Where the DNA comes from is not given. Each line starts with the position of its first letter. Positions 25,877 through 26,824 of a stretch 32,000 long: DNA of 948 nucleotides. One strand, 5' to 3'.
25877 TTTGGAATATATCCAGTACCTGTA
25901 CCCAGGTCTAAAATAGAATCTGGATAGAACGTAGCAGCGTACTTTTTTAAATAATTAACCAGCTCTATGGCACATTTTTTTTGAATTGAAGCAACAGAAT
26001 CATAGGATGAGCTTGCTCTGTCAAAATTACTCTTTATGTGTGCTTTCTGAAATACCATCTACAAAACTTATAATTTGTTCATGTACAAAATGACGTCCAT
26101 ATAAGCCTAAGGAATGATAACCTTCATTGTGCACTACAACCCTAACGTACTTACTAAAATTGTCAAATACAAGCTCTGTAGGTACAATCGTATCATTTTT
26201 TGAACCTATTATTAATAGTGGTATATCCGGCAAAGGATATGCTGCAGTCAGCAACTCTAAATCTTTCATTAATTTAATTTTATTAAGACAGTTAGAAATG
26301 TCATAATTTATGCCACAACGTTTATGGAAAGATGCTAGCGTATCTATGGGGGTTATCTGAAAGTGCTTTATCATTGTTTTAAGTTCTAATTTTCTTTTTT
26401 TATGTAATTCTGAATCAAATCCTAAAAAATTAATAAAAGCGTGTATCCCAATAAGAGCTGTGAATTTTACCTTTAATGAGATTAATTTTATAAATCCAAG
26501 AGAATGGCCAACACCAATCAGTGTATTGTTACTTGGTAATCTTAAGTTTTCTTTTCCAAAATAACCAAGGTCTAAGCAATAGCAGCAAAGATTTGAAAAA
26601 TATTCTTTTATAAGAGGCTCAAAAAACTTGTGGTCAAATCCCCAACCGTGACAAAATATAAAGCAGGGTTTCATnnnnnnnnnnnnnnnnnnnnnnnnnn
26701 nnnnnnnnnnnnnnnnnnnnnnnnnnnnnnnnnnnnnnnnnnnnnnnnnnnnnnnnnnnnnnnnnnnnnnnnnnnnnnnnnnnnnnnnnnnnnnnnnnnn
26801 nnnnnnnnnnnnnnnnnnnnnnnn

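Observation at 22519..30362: Complete symbiont-type biotin operon (bioA-D-C-H-F opposite bioB) sitting as an island between dead and live IS elements, next to conjugation and partition genes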

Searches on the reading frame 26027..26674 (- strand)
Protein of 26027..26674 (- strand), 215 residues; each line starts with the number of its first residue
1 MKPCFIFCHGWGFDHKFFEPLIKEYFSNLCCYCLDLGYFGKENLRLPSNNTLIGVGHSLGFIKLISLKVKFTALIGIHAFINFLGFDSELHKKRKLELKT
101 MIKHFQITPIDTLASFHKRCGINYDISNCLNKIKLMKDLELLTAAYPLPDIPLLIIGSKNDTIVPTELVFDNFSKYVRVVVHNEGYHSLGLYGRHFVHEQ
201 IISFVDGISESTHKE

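Call 3: search_protein_families(library=ncbifam, proteins=[window:26027-26674:-])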
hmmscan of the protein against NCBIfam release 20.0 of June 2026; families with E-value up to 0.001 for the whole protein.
window:26027-26674:- (215 aa): 0 families

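Call 4: search_protein_families(library=pfam, proteins=[window:26027-26674:-])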
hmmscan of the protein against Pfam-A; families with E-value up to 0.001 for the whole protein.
window:26027-26674:- (215 aa): 0 families

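Call 11: find_homologous_proteins(query=window:26027-26674:-)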
Query window:26027-26674:- (215 aa): 84 proteins with E <= 0.001 among 278 candidates.
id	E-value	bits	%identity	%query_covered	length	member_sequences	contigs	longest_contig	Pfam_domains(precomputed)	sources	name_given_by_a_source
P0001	1.4e-143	494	100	100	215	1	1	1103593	-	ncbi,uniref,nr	ncbi:Pimelyl-[acyl-carrier protein] methyl ester esterase [Cardinium endosymbiont of Sogatella furci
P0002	4.4e-103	361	73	100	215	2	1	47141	-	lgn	-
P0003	7.0e-96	338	68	100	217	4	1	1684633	-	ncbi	-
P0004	6.3e-93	328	69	97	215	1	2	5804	-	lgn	-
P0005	3.7e-92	326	68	96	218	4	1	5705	-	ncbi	ncbi:MAG: hypothetical protein ACR5LA_07615 [Wolbachia sp.]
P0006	8.7e-92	325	66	99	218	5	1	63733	-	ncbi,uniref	ncbi:hypothetical protein ACRRVB_04530 [Candidatus Cardinium hertigii]|uniref:hypothetical protein n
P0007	2.3e-91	323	66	99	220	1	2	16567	-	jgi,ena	-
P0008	3.8e-89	316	66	99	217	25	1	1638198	-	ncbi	-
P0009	2.9e-87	310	65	97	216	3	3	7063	-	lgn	-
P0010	4.6e-86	306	64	97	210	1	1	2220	-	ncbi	-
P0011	1.9e-84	301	63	100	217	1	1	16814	-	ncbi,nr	ncbi:MAG: hypothetical protein KTV77_05215 [Wolbachia endosymbiont of Fragariocoptes setiger]|nr:hyp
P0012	2.8e-84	300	60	99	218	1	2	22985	-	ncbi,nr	ncbi:MAG: hypothetical protein PV340_00240 [Wolbachia sp.]|nr:hypothetical protein [Wolbachia sp.] M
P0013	9.5e-77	275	68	85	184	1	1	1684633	-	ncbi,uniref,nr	ncbi:hypothetical protein [Wolbachia endosymbiont of Oedothorax gibbosus]|uniref:hypothetical protei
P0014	3.3e-72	260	67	81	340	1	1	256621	PF00202.28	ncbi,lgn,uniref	ncbi:aminotransferase class III-fold pyridoxal phosphate-dependent enzyme [Candidatus Cardinium hert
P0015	2.9e-64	235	62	77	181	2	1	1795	-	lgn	-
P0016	1.7e-63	232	60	84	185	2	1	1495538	-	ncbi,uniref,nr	ncbi:hypothetical protein [Wolbachia endosymbiont of Ctenocephalides felis wCfeT]|uniref:hypothetica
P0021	4.5e-48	182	47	96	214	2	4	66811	-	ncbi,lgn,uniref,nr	ncbi:hypothetical protein [Rickettsia endosymbiont of Ixodes scapularis]|uniref:hypothetical protein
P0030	1.8e-43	167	44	93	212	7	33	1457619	-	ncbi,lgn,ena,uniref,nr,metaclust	ncbi:hypothetical protein K9U34_00705 [Lawsonia intracellularis]|uniref:AB hydrolase-1 domain-contai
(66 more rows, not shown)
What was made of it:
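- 26027..26674 (-): BOOM-type 'bioH': alpha/beta-hydrolase serine esterase, presumed pimeloyl-ACP methyl ester esterase. 100% identical to a cSfur protein, and its homologues are the BOOM set (call 11).
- On BOOM (symbiont-type biotin operon): The 84 homologues are dominated by Wolbachia, Cardinium, R. buchneri and Lawsonia (call 11).
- Checked: It does belong to the esterase family found at this position in all BOOM operons (call 11).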

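Call 15: find_encoding_contigs(protein=P0001, flank=10000, max_places=3)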
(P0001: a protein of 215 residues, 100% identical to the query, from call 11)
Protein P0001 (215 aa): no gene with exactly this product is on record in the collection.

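Call 19: find_encoding_contigs(protein=P0002, flank=10000, max_places=2)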
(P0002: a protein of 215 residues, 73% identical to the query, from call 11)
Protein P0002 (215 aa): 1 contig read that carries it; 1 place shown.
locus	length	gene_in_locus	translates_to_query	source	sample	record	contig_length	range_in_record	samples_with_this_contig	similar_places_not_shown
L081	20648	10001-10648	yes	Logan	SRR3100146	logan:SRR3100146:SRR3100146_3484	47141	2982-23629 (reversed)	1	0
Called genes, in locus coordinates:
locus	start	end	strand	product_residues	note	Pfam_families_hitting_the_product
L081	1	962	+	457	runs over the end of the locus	PF13393:tRNA-synt_His, PF03129:HGTP_anticodon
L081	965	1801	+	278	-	PF00950:ABC-3, PF01032:FecCD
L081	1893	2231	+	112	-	PF11325:DUF3127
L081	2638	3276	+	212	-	PF00578:AhpC-TSA, PF08534:Redoxin, PF10417:1-cysPrx_C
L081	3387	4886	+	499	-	PF03219:TLC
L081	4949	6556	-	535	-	PF00005:ABC_tran, PF02463:SMC_N (weak), PF07693:KAP_NTPase (faint), PF13175:AAA_15 (faint), PF13555:AAA_29 (faint), PF12848:ABC_tran_Xtn, PF00005:ABC_tran, PF13304:AAA_21 (weak), +8 more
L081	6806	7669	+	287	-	PF16881:LIAS_N (faint), PF04055:Radical_SAM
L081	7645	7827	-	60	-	-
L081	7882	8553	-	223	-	PF04055:Radical_SAM, PF06968:BATS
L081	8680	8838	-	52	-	-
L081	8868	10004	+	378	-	PF00155:Aminotran_1_2, PF01053:Cys_Met_Meta_PP (weak)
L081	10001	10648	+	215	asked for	-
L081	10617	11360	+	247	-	PF13489:Methyltransf_23 (weak), PF13847:Methyltransf_31, PF08241:Methyltransf_11, PF08242:Methyltransf_12, PF13649:Methyltransf_25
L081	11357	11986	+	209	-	PF13500:AAA_26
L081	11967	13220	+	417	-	PF00202:Aminotran_3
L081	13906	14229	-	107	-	PF00376:MerR (weak), PF13411:MerR_1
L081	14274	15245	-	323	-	PF01551:Peptidase_M23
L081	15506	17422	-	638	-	PF00012:HSP70, PF14450:FtsA (faint), PF06723:MreB_Mbl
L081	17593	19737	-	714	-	PF05192:MutS_III (weak), PF00488:MutS_V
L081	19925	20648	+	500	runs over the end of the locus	PF03219:TLC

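Call 20: find_encoding_contigs(protein=P0006, flank=10000, max_places=2)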
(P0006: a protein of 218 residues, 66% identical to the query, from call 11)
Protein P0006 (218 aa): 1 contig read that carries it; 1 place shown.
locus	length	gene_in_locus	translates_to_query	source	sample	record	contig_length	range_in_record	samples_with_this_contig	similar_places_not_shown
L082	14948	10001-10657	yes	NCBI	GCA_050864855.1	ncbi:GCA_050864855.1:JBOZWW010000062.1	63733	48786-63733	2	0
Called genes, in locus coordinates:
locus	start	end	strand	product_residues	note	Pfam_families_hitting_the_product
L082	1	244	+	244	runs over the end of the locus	PF13328:HD_4 (weak)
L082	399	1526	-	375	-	PF13177:DNA_pol3_delta2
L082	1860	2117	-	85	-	PF01197:Ribosomal_L31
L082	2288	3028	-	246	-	-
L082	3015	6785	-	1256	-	-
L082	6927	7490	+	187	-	-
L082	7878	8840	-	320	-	PF04055:Radical_SAM, PF06968:BATS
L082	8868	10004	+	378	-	PF00155:Aminotran_1_2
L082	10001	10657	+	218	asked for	-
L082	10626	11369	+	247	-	PF05175:MTS (weak), PF13847:Methyltransf_31, PF08241:Methyltransf_11, PF08242:Methyltransf_12, PF13649:Methyltransf_25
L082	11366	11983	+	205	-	PF13500:AAA_26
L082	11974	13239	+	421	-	PF00202:Aminotran_3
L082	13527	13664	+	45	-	-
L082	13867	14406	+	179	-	PF01734:Patatin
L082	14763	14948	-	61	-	PF00872:Transposase_mut (weak)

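Call 21: find_encoding_contigs(protein=P0014, flank=10000, max_places=2)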
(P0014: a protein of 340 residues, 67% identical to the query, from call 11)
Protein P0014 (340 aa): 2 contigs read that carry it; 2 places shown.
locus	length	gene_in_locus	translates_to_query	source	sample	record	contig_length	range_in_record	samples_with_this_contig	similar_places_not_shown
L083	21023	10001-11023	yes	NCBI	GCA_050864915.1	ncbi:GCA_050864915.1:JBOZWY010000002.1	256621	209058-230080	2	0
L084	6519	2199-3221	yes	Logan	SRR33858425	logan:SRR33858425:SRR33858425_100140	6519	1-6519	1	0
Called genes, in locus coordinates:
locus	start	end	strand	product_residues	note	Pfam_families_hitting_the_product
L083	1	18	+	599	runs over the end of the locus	PF00009:GTP_EFTU, PF03144:GTP_EFTU_D2, PF00679:EFG_C, PF06421:LepA_C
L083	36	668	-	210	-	PF00730:HhH-GPD, PF00633:HHH (weak)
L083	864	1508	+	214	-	PF02230:Abhydrolase_2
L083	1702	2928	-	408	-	PF07690:MFS_1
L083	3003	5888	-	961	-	PF07549:Sec_GG (faint), PF21760:SecD_1st, PF22599:SecDF_P1_head, PF02355:SecD_SecF_C, PF03176:MMPL (faint), PF00873:ACR_tran (faint), PF02355:SecD_SecF_C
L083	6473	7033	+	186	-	-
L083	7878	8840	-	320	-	PF04055:Radical_SAM, PF06968:BATS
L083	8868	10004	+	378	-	PF00155:Aminotran_1_2, PF01053:Cys_Met_Meta_PP (weak)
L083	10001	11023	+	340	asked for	PF00202:Aminotran_3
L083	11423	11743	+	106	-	-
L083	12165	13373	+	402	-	PF00443:UCH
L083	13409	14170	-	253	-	PF22435:MRM3-like_sub_bind, PF00588:SpoU_methylase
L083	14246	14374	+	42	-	-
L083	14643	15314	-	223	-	-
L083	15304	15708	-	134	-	PF02472:ExbD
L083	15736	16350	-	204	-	PF01618:MotA_ExbB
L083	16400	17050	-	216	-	PF05036:SPOR (faint)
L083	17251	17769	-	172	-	-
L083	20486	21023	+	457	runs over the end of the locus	PF13393:tRNA-synt_His, PF03129:HGTP_anticodon (faint)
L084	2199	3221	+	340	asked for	PF00202:Aminotran_3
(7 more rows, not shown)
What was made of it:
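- Relatives show decay, with bioB fragmented in L081 and bioC/bioD deleted in L083 (calls 19, 21). The operon context differs in every Cardinium strain (calls 19-21).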

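Call 22: find_encoding_contigs(protein=P0003, flank=10000, max_places=1)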
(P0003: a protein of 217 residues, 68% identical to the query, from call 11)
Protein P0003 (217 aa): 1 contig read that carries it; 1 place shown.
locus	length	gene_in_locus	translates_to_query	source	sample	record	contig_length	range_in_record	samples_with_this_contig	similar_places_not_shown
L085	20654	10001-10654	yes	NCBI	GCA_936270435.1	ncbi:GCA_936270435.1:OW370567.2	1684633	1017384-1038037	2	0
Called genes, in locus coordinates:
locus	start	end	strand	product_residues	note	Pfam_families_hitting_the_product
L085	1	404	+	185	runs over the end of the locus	-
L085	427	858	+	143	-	PF11149:DUF2924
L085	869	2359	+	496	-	PF00239:Resolvase, PF07508:Recombinase, PF13408:Zn_ribbon_recom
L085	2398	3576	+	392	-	-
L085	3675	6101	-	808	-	PF12796:Ank_2, PF13637:Ank_4 (weak), PF00023:Ank, PF13637:Ank_4, PF12796:Ank_2, PF13637:Ank_4, PF13857:Ank_5, PF12796:Ank_2, +9 more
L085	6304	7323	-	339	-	-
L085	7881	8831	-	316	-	PF04055:Radical_SAM, PF06968:BATS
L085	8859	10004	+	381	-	PF00155:Aminotran_1_2, PF01053:Cys_Met_Meta_PP (weak)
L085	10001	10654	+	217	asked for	-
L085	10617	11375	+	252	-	PF01209:Ubie_methyltran (weak), PF13489:Methyltransf_23 (faint), PF13847:Methyltransf_31, PF08241:Methyltransf_11, PF08242:Methyltransf_12, PF13649:Methyltransf_25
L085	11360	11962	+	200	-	PF13500:AAA_26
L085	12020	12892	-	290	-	PF01609:DDE_Tnp_1, PF13612:DDE_Tnp_1_3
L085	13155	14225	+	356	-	PF00202:Aminotran_3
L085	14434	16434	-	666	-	-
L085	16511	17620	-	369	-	PF12784:PDDEXK_2, PF27070:HTH_Rpn_C (weak)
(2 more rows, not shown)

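Call 23: find_encoding_contigs(protein=P0008, flank=10000, max_places=1)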
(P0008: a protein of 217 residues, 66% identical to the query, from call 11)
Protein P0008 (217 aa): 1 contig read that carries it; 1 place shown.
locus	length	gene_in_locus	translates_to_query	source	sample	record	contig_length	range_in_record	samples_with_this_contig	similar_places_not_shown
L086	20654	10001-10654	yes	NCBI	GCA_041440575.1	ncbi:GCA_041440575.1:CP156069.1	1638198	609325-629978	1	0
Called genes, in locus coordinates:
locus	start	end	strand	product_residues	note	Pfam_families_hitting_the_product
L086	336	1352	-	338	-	PF01208:URO-D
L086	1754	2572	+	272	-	PF00571:CBS (faint), PF03471:CorC_HlyC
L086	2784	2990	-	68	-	-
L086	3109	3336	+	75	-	PF13358:DDE_3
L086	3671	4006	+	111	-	PF14706:Tnp_DNA_bind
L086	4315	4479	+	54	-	PF00872:Transposase_mut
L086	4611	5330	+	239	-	PF00872:Transposase_mut, PF10551:MULE (weak)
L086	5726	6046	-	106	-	PF01609:DDE_Tnp_1, PF13359:DDE_Tnp_4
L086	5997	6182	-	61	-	-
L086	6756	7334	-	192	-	-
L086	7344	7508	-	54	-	-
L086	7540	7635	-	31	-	-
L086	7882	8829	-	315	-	PF04055:Radical_SAM, PF06968:BATS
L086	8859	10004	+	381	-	PF00155:Aminotran_1_2, PF01053:Cys_Met_Meta_PP (weak)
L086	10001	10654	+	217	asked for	-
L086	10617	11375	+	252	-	PF13847:Methyltransf_31, PF08241:Methyltransf_11, PF08242:Methyltransf_12, PF13649:Methyltransf_25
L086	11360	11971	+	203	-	PF13500:AAA_26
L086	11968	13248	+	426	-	PF00202:Aminotran_3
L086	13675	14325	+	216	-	PF12796:Ank_2, PF13637:Ank_4, PF13857:Ank_5, PF00023:Ank, PF13637:Ank_4, PF13857:Ank_5, PF00023:Ank, PF12796:Ank_2, +6 more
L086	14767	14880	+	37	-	-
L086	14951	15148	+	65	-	-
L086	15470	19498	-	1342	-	PF00270:DEAD, PF04851:ResIII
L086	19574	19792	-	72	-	-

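Call 24: find_encoding_contigs(protein=P0021, flank=10000, max_places=1)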
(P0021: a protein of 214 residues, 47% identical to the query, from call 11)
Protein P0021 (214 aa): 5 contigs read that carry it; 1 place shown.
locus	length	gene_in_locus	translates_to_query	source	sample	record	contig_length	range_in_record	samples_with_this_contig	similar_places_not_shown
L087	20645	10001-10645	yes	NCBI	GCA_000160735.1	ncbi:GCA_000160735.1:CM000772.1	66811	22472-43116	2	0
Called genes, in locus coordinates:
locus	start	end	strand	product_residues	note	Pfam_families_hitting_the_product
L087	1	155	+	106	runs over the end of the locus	-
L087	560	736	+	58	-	-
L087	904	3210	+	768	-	PF01047:MarR (faint), PF11638:DnaA_N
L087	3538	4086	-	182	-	PF01526:DDE_Tnp_Tn3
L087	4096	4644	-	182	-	PF01526:DDE_Tnp_Tn3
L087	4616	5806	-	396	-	PF13700:DUF4158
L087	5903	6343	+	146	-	PF01797:Y1_Tnp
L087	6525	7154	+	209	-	PF00239:Resolvase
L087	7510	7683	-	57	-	-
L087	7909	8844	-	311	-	PF04055:Radical_SAM, PF06968:BATS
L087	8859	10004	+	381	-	PF00155:Aminotran_1_2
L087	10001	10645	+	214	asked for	-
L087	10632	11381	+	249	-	PF13489:Methyltransf_23 (weak), PF13847:Methyltransf_31, PF08241:Methyltransf_11, PF08242:Methyltransf_12, PF13649:Methyltransf_25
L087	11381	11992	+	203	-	PF13500:AAA_26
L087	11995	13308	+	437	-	PF00202:Aminotran_3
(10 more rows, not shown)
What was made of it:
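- Closest known: Rickettsia buchneri plasmid pREIS2 BOOM. Same: Same gene order, and flanked by Tn3, resolvase and IS256-family fragments (call 24).
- On the R. buchneri plasmid pREIS2 the operon is likewise flanked by Tn3 fragments, a resolvase and IS256-family fragments (call 24).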

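Call 25: find_encoding_contigs(protein=P0030, flank=10000, max_places=1)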
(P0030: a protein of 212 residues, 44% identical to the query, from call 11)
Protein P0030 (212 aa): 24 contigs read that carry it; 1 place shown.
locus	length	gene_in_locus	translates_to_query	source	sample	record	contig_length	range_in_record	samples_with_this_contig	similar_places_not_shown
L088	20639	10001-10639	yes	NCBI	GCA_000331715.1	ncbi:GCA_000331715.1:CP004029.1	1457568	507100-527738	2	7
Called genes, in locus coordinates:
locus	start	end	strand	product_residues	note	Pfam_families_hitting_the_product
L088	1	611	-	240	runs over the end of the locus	PF00218:IGPS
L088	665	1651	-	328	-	PF02885:Glycos_trans_3N, PF00591:Glycos_transf_3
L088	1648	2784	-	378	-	PF00266:Aminotran_5, PF22580:KYNU_C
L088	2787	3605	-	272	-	PF02653:BPD_transp_2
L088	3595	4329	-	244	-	PF02463:SMC_N (faint), PF00005:ABC_tran, PF13304:AAA_21 (faint)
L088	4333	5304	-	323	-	PF04392:ABC_sub_bind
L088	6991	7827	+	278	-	PF00106:adh_short, PF08659:KR (faint), PF13561:adh_short_C2, PF23441:SDR (weak)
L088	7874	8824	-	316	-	PF04055:Radical_SAM, PF06968:BATS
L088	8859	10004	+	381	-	PF00155:Aminotran_1_2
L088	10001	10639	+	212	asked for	-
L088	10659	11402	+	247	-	PF00891:Methyltransf_2 (weak), PF05175:MTS (weak), PF13489:Methyltransf_23 (weak), PF13649:Methyltransf_25, PF13847:Methyltransf_31, PF08241:Methyltransf_11, PF08242:Methyltransf_12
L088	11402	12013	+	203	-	PF13500:AAA_26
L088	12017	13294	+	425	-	PF00202:Aminotran_3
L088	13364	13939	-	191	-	PF03734:YkuD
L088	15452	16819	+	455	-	PF00209:SNF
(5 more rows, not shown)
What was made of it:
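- Tried and rejected: I recovered those through BioH homologues and find_encoding_contigs instead (calls 11, 19-25).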

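Call 26: find_encoding_contigs(protein=P0016, flank=10000, max_places=1)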
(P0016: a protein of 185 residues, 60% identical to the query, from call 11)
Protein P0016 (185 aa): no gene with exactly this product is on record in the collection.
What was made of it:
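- Tried and rejected: Exact look-up of cSfur BioH and of wCfeT BioH in the contig index failed (calls 15, 26).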

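Call 35: search_protein_families(library=pfam, proteins=[window:26027-26674:-], max_evalue=10)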
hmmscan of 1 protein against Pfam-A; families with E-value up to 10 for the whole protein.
window:26027-26674:- (215 aa): 3 families
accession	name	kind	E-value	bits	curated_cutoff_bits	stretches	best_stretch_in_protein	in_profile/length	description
PF00561.26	Abhydrolase_1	-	0.0084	16.2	25.8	1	4-47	2-46/245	alpha/beta hydrolase fold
PF12697.13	Abhydrolase_6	-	0.047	14.8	26.3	1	6-40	2-39/217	Alpha/beta hydrolase family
PF10894.13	DUF2689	-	0.11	12.7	25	1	160-177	8-25/57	Protein of unknown function (DUF2689)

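Call 36: search_protein_families(library=ncbifam, proteins=[window:26027-26674:-], max_evalue=10)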
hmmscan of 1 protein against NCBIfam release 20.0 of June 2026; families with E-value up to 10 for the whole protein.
window:26027-26674:- (215 aa): 3 families
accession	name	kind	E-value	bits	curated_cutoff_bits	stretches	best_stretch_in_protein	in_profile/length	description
TIGR01738.1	bioH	equivalog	0.0058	16.3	206.95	1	6-43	8-45/245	pimeloyl-ACP methyl ester esterase BioH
NF058580.1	lipase_V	equivalog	0.0067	16.1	300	1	4-44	27-67/230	EstV family lipase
NF012000.0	PRK15456.1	equivalog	0.029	14.4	189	1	72-161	43-128/142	universal stress protein UspG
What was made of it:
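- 26027..26674 (-): No curated family hit (calls 3, 4, 35, 36).
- On Canonical BioH (TIGR01738): 16.3 bits against a cut-off of 206.95 (call 36); the Pfam alpha/beta-hydrolase models are also below threshold (call 35).
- Checked: The 'bioH' ORF has no significant Pfam or NCBIfam hit (calls 3, 4, 35, 36).
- Tried and rejected: No curated family hit supports any of them (calls 35, 36).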

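Call 38: search_solved_structures(query=A1, max_evalue=1)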
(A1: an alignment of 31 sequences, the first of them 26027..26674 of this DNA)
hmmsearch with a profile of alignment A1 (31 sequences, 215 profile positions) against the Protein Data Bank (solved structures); distinct sequences matched with E-value up to 1: 120 (the best 60 are shown).
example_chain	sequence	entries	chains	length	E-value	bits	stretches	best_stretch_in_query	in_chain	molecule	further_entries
3qvm_A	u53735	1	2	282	3.5e-06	29.9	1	132-214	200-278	Olei00960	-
1wom_A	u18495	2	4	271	3.6e-06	29.8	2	3-33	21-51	Sigma factor sigB regulation protein rsbQ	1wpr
7ukb_A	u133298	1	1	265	9.5e-05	25.2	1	3-37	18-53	alpha/beta-hydrolase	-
8pi1_A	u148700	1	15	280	0.00014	24.6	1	121-213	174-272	Arylesterase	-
3e0x_A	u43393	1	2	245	0.00015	24.5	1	3-211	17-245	Lipase-esterase related protein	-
8z53_A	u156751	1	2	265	0.00025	23.8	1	6-80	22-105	Strigolactone esterase D14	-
4ih4_A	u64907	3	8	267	0.00025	23.8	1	6-80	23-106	AT3g03990/T11I18_10 | Strigolactone esterase D14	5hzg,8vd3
3hi4_A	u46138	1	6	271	0.00027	23.7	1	151-212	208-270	Arylesterase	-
3hea_A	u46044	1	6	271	0.00027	23.7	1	151-212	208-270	Arylesterase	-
1va4_A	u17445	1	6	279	0.00041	23.1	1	151-213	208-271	Arylesterase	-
3t4u_A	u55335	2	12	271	0.00041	23.1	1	151-212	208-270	Arylesterase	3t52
5nfq_A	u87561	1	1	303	0.00043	23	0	154-213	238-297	epoxide hydrolase belonging to alpha/beta hydrolase superfamily metagenomic from Tomsk sam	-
3ia2_A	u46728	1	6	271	0.00052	22.8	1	151-212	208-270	Arylesterase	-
5z7x_A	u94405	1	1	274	0.0011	21.7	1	4-33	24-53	Hyposensitive to light 4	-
5z7w_A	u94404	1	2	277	0.0013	21.4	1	4-59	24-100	Hyposensitive to light 1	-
6k5e_A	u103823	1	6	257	0.0051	19.5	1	4-145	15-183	Pimeloyl-[acyl-carrier protein] methyl ester esterase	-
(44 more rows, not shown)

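Call 45: predict_structure(alignment_id=A1)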
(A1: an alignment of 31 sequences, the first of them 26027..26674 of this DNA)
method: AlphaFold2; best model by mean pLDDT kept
length: 215 residues; sequences in the alignment: 31
mean_pLDDT: 94.7   pTM: 0.91
mean pLDDT of the five models: 94.7, 94.3, 94.0, 92.7, 92.7
residues with pLDDT >= 90: 192; 70-90: 19; 50-70: 3; < 50: 1
segments of 3 or more residues with pLDDT < 50: none
pLDDT, mean of each block of 10 residues (from residue 1): 94 96 97 97 90 98 96 98 98 98 97 96 86 97 96 97 97 92 94 96 93 62
secondary structure, 60 per line:
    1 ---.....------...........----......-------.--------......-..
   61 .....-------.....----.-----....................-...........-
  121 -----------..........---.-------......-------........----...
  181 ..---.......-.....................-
elements in order: E4-8 H15-25 E30-35 E52-57 H59-65 E73-77 H88-107 H109-119 H132-141 E153-158 H166-173 E178-182 H186-192 H194-214
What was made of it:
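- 26027..26674 (-): AF2 pLDDT 94.7 (call 45).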
